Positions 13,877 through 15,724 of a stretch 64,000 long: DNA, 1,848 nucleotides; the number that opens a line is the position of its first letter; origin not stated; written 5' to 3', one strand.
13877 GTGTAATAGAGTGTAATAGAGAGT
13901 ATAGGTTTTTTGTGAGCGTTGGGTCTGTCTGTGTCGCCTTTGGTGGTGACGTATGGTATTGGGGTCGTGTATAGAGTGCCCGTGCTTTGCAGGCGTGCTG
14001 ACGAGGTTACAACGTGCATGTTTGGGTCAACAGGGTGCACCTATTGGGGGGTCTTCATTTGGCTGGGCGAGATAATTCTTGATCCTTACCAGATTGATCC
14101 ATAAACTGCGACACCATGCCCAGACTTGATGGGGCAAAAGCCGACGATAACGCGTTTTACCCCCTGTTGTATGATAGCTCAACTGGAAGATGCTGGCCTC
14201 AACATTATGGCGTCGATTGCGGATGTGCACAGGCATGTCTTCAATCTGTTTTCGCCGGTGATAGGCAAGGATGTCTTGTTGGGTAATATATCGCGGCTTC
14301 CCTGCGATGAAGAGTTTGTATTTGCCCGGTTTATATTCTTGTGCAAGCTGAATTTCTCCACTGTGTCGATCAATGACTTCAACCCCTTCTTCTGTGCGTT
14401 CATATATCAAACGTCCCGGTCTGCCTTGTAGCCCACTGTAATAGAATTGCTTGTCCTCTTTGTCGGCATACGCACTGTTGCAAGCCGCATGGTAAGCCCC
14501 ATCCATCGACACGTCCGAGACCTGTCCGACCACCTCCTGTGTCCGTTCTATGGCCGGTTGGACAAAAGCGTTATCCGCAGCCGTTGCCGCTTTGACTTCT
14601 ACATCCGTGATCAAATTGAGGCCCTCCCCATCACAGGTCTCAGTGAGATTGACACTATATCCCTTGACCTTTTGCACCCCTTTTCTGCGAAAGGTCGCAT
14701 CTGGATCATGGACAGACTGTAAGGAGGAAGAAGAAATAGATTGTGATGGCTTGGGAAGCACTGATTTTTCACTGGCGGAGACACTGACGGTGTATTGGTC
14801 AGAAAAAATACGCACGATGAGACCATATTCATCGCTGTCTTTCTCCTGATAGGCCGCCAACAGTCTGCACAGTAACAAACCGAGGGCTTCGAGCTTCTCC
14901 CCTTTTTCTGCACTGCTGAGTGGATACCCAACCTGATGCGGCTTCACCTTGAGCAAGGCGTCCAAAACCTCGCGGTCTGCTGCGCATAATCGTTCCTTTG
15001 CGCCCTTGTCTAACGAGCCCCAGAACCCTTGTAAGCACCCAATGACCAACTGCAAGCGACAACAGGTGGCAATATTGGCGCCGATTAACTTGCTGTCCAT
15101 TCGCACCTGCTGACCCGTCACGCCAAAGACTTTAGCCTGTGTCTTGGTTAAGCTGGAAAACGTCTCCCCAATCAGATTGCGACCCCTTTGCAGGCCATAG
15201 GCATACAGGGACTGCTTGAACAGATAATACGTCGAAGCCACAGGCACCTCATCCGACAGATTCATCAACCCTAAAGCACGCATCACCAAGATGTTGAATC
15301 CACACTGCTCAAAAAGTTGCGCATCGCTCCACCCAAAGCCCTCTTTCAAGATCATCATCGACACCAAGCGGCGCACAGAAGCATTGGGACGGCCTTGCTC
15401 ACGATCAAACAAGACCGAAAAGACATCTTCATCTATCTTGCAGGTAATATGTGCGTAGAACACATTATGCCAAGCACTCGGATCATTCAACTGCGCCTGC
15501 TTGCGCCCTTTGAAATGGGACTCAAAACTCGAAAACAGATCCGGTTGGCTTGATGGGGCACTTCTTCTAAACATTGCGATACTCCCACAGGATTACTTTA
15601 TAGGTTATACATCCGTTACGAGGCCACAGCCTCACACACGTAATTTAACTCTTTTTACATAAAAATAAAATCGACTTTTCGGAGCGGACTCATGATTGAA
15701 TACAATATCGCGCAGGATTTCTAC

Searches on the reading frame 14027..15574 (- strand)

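Call 48: search_protein_families(library=pfam, proteins=[window:14027-15574:-], max_evalue=0.0001)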
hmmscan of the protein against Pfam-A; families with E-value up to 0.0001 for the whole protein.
window:14027-15574:- (515 aa): 1 family
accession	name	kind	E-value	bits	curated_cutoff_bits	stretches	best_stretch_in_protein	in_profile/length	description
PF05598.16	DUF772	-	7.4e-10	39.1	23.1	1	61-124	1-65/74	Transposase domain (DUF772)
